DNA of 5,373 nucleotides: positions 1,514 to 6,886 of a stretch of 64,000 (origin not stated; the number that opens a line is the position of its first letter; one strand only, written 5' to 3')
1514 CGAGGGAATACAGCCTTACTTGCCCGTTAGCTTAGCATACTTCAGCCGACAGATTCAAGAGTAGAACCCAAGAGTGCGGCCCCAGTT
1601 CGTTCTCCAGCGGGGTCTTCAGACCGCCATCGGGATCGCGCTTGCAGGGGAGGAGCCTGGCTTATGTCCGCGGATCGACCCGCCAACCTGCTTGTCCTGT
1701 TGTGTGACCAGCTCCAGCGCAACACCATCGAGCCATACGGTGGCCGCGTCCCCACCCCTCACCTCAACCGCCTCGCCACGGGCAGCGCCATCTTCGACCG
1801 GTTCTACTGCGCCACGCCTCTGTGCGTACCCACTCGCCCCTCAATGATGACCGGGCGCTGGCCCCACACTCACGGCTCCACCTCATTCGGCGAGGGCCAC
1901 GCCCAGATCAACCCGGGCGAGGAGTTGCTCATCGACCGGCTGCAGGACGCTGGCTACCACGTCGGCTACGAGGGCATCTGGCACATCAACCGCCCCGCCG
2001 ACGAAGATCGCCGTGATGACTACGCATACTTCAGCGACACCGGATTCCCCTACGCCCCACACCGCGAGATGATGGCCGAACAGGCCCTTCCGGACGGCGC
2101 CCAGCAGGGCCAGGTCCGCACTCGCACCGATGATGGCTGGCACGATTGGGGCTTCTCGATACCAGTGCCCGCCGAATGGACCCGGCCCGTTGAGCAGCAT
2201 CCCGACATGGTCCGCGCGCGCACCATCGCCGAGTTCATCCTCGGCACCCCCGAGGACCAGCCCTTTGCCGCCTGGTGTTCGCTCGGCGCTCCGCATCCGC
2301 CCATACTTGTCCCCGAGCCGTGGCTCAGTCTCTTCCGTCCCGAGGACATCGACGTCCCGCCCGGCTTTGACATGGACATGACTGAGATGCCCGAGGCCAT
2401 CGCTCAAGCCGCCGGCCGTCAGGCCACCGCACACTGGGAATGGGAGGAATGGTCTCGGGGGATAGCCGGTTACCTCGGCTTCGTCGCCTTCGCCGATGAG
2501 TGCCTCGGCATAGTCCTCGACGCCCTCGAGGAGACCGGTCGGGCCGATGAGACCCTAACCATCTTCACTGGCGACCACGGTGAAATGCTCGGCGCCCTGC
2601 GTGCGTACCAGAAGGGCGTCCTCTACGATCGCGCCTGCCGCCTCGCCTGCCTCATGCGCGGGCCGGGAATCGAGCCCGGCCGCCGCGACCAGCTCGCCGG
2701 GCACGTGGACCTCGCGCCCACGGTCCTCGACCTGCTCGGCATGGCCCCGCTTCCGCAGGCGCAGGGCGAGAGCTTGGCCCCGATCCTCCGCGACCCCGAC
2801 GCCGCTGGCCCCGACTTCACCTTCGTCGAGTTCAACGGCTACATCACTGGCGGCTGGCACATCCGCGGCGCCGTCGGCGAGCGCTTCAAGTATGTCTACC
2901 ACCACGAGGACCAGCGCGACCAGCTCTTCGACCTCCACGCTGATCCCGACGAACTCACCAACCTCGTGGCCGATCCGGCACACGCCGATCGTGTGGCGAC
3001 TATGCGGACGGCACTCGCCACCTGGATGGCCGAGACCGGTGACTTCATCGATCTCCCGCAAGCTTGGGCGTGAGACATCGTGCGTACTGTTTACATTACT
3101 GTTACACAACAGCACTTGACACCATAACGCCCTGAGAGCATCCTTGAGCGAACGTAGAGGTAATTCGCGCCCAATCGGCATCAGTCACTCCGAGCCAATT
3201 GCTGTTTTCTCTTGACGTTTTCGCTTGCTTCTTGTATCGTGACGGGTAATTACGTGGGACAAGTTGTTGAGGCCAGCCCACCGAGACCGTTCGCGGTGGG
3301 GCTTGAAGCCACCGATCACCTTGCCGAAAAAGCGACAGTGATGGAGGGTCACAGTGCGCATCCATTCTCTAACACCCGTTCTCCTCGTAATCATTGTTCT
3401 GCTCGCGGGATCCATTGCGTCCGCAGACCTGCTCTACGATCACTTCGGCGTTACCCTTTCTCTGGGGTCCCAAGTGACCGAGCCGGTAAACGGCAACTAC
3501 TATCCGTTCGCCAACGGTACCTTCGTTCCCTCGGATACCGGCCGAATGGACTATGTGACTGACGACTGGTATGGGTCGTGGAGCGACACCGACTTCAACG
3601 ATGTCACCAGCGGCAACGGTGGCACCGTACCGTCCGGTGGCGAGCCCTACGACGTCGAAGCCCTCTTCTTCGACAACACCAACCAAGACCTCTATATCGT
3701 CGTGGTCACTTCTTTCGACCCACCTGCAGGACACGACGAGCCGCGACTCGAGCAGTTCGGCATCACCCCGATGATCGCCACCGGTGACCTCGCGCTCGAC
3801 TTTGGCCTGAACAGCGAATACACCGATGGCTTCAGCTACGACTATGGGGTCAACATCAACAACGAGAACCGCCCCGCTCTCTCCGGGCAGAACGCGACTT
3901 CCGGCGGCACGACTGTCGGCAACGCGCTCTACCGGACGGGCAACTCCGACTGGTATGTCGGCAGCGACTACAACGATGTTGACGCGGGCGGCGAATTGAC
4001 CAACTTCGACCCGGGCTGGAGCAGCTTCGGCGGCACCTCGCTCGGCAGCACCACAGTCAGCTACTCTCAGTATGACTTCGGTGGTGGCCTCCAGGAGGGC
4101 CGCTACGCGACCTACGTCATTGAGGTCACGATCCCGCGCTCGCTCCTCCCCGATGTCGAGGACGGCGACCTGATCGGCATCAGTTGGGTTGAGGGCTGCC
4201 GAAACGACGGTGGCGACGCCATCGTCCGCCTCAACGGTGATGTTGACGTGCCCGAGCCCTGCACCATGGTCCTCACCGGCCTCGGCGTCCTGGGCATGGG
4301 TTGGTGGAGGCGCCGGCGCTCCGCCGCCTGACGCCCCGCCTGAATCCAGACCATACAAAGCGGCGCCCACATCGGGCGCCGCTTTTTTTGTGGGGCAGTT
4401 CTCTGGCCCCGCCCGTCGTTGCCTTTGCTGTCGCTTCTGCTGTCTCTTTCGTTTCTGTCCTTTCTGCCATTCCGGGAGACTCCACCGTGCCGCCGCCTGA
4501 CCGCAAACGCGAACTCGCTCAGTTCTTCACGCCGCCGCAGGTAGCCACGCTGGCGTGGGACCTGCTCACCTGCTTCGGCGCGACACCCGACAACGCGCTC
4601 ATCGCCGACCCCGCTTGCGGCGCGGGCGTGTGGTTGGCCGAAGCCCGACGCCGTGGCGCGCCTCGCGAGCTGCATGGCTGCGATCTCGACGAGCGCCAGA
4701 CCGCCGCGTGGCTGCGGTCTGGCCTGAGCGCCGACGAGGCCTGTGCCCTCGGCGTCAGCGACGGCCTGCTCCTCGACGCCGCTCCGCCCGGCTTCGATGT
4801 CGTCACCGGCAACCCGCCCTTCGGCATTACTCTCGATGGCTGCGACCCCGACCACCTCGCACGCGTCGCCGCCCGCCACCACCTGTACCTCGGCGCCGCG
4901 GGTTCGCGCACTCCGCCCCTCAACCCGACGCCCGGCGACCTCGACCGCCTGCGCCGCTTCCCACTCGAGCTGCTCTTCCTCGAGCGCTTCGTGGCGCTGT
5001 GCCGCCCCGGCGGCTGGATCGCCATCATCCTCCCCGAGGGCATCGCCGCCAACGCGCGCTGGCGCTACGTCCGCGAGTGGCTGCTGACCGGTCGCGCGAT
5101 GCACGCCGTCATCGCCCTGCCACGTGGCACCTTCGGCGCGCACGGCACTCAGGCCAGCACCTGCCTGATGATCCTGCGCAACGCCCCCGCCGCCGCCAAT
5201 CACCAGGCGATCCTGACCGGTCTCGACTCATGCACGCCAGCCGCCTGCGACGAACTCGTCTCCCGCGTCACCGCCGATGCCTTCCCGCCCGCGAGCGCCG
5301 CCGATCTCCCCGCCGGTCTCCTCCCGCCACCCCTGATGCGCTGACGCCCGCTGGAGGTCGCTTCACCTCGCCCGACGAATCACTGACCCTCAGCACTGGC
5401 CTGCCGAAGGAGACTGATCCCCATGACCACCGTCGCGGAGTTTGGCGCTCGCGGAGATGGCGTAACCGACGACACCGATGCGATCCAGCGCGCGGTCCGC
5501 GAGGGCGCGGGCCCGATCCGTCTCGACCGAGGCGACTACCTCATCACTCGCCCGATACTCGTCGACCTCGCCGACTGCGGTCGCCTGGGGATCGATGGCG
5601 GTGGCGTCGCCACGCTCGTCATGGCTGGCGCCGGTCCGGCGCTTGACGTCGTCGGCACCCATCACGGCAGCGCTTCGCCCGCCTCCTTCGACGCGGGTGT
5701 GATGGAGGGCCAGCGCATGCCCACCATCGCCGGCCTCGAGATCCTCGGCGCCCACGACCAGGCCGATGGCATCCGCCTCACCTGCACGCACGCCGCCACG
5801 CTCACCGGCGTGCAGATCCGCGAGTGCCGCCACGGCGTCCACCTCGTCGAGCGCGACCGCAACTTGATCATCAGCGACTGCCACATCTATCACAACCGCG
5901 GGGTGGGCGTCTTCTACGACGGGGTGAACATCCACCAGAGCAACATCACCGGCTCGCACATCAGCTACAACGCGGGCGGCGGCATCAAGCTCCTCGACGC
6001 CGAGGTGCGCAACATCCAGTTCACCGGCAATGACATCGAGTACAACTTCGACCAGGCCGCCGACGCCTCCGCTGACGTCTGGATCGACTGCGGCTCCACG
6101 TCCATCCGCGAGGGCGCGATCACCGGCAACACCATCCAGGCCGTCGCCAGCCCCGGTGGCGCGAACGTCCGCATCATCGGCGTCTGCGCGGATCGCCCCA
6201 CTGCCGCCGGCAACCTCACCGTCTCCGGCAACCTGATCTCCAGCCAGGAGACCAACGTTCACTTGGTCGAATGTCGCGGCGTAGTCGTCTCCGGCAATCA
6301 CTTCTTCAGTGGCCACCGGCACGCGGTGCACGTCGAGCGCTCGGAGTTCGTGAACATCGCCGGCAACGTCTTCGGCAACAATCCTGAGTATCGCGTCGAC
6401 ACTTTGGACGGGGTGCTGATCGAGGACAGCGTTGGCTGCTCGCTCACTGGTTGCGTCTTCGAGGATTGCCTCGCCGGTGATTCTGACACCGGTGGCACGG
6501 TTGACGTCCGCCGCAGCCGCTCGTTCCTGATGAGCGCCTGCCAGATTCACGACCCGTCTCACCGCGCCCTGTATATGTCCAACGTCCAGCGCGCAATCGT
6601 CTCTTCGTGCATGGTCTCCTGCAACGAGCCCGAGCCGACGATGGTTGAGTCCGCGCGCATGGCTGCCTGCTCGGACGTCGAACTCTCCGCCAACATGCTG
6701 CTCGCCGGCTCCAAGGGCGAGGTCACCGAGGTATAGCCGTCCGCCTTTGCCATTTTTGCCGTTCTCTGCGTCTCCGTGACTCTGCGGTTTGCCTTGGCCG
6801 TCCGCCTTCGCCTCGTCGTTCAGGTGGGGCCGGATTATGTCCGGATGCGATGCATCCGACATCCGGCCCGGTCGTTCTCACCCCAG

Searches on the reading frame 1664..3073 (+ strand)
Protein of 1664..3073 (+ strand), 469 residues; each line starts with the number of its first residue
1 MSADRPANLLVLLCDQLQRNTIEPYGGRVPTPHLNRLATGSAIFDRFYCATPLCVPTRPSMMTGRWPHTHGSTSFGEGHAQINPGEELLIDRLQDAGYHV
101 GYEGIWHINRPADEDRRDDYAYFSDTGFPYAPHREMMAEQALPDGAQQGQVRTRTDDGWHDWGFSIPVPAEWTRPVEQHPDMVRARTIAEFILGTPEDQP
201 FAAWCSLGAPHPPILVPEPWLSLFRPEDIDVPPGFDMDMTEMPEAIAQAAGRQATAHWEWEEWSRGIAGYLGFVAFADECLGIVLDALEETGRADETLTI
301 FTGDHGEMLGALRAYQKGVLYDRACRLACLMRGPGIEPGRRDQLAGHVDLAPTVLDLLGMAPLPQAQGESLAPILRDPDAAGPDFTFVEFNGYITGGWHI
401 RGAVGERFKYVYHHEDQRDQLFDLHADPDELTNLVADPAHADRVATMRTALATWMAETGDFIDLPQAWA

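Call 44: search_protein_families(library=pfam, proteins=[window:1664-3073:+], max_evalue=0.00001)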
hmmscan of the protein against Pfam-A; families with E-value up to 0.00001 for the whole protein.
window:1664-3073:+ (469 aa): 3 families
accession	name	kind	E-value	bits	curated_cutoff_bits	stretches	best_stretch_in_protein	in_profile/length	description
PF00884.28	Sulfatase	-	9.9e-42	143.7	25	1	8-360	2-301/301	Sulfatase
PF16347.10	SGSH_C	-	9.4e-15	55.5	29.3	1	313-453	4-150/154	N-sulphoglucosamine sulphohydrolase, C-terminal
PF01663.27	Phosphodiest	-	1.1e-09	38.8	23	0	9-74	1-64/342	Type I phosphodiesterase / nucleotide pyrophosphatase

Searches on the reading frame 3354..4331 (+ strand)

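Call 14: search_protein_families(library=pfam, proteins=[window:3354-4331:+])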
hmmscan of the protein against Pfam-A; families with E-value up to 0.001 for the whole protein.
window:3354-4331:+ (325 aa): 1 family
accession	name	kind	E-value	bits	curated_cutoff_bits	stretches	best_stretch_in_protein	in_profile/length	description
PF07589.16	PEP-CTERM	-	2.6e-05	24.6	20.7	1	298-321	1-24/24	PEP-CTERM motif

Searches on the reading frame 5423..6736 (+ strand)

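Call 14: search_protein_families(library=pfam, proteins=[window:5423-6736:+])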
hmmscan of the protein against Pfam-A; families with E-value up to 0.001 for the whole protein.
window:5423-6736:+ (437 aa): 3 families
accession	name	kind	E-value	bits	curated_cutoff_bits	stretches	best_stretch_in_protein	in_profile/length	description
PF13229.12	Beta_helix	-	2.3e-22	79.8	25.9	3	112-213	44-142/158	Right handed beta helix region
PF05048.19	NosD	-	2.1e-17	63.7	23.6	2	110-214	56-150/212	Periplasmic copper-binding protein (NosD)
PF12708.12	Pect-lyase_RHGA_epim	-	8.7e-12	45.7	27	1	3-45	3-50/213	Rhamnogalacturonase A/epimerase, pectate lyase-like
